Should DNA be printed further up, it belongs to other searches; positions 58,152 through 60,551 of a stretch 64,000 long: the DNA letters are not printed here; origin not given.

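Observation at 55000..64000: Lower-GC island encoding a TPR membrane protein and two large proteins with PD-(D/E)xK/NERD-like C-termini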

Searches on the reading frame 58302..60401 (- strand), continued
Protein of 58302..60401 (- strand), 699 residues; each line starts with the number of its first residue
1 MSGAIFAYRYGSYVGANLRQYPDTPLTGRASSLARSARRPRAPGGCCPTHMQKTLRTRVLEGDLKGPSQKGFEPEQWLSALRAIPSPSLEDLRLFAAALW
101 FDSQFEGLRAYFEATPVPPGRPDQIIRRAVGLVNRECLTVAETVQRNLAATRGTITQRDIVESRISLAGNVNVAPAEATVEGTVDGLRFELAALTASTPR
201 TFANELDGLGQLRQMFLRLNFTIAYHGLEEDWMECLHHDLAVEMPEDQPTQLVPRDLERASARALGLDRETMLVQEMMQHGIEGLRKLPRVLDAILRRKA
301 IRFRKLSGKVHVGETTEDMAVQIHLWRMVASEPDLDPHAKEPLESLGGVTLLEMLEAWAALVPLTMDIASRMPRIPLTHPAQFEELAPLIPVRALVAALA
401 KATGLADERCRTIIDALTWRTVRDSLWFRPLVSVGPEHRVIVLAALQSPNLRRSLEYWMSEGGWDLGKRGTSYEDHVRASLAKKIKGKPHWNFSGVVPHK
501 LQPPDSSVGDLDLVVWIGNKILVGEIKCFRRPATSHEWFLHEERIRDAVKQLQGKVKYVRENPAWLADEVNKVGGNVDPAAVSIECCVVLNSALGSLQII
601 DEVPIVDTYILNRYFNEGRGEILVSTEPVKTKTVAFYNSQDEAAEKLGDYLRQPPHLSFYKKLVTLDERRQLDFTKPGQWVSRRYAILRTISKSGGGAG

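Call 108: get_annotated_region(hit=H6, flank=6000)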
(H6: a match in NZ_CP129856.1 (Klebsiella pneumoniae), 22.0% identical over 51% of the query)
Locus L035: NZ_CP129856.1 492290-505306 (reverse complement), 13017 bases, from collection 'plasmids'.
description: Klebsiella pneumoniae strain 2020S07-151 plasmid p2020S07-151-550k
organism: Klebsiella pneumoniae (NCBI taxid 573)
taxonomy: Bacteria; Pseudomonadota; Gammaproteobacteria; Enterobacterales; Enterobacteriaceae; Klebsiella; Klebsiella pneumoniae
host: -; source: Homo sapiens,whole organism; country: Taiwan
typing (MOB-suite, as given by PLSDB): non-mobilizable
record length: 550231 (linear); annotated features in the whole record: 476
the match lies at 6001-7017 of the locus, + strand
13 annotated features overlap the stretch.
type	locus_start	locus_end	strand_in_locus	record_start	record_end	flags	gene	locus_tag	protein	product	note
CDS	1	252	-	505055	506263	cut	-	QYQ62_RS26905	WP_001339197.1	IS4-like element ISVsa5 family transposase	-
CDS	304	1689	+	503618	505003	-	-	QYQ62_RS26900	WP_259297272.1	MFS transporter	GO:0055085 - transmembrane transport [Evidence IEA]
CDS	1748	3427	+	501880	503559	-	-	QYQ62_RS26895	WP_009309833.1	glycoside hydrolase family 43 protein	-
CDS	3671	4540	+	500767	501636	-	-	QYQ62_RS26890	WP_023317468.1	phosphorothioated DNA-binding restriction endonuclease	-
CDS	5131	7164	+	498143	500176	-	-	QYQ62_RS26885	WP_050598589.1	hypothetical protein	-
CDS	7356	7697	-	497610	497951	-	-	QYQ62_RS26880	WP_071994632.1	TA system toxin CbtA family protein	-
CDS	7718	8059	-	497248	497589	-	-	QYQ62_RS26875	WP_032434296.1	type IV toxin-antitoxin system YeeU family antitoxin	-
CDS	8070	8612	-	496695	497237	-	radC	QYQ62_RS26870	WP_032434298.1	DNA repair protein RadC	GO:0006281 - DNA repair [Evidence IEA]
CDS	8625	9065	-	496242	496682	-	-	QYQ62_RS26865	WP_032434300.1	antirestriction protein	-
CDS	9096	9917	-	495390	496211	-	-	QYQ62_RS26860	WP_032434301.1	DUF932 domain-containing protein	-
CDS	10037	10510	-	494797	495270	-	-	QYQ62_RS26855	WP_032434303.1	hypothetical protein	-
CDS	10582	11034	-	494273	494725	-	-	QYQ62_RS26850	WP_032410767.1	hypothetical protein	-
CDS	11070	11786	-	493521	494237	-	-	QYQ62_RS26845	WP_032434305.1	WYL domain-containing protein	-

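Call 109: get_annotated_region(hit=H3, flank=6000)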
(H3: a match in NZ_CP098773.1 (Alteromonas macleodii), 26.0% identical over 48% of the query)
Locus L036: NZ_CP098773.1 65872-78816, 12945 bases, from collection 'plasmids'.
description: Alteromonas macleodii strain QZ9-9 plasmid unnamed, complete sequence
organism: Alteromonas macleodii (NCBI taxid 28108)
taxonomy: Bacteria; Pseudomonadota; Gammaproteobacteria; Alteromonadales; Alteromonadaceae; Alteromonas; Alteromonas macleodii
host: -; source: mixed culture,gracilaria; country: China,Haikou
typing (MOB-suite, as given by PLSDB): non-mobilizable; replicon rep_cluster_1371
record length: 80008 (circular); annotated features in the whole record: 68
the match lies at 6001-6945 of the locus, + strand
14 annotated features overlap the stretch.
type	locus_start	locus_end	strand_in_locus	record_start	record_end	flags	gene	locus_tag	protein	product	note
CDS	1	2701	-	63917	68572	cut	-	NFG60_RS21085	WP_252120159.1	RHS repeat-associated core domain-containing protein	-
CDS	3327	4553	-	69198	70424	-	-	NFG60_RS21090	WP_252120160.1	Y-family DNA polymerase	-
CDS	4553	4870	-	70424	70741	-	-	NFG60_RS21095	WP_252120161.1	S24 family peptidase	-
CDS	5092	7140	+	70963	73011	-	-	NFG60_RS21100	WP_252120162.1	hypothetical protein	-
CDS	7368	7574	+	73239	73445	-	-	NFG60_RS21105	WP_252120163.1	hypothetical protein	-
CDS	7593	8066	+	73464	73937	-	-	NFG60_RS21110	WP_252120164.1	nucleotidyl transferase AbiEii/AbiGii toxin family protein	-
CDS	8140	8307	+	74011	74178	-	-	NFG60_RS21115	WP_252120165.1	hypothetical protein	-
CDS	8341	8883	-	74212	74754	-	-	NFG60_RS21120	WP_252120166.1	hypothetical protein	-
CDS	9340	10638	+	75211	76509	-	-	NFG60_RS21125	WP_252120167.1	DUF5623 domain-containing protein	-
CDS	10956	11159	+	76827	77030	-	-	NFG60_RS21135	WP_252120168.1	hypothetical protein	-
CDS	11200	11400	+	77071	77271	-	-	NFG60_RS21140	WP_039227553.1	hypothetical protein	-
CDS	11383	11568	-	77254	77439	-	-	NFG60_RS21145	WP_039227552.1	hypothetical protein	-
CDS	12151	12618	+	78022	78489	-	-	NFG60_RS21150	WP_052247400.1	GNAT family N-acetyltransferase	-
CDS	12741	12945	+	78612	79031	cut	-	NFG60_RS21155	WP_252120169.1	hypothetical protein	-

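Call 110: search_protein_families(library=padloc, proteins=[L035:5131-7164:+, L036:5092-7140:+, L034:5974-8022:+, P0027, P0161, P0160, P0011], max_evalue=0.1)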
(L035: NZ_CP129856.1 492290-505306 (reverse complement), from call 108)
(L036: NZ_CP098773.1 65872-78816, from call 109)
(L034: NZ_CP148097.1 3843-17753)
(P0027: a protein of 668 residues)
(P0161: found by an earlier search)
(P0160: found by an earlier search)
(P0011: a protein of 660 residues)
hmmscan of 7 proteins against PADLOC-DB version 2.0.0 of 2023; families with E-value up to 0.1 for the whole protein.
L035:5131-7164:+ (677 aa): 1 family
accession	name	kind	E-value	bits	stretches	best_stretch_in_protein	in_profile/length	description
PDLC01903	CARF4--CARF_PDDEXK_TM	-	0.0034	14.8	1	200-494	114-319/380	-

L036:5092-7140:+ (682 aa): 0 families

L034:5974-8022:+ (682 aa): 0 families

P0027 (668 aa): 1 family
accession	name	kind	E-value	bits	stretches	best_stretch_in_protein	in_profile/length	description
PDLC04822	PDC-S02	-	0.014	13.1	1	319-361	62-104/294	-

P0161 (662 aa): 0 families

P0160 (650 aa): 0 families

P0011 (660 aa): 0 families

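Call 117: search_protein_families(library=pfam, proteins=[L028:12010-12834:+, L028:9278-9826:+], max_evalue=0.001)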
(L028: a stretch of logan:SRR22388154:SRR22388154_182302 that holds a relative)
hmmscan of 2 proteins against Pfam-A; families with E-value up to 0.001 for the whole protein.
L028:12010-12834:+ (274 aa): 1 family
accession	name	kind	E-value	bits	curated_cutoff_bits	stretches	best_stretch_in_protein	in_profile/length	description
PF06114.19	Peptidase_M78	-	3e-10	40.4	22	1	74-182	20-100/123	IrrE N-terminal-like domain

L028:9278-9826:+ (182 aa): 0 families
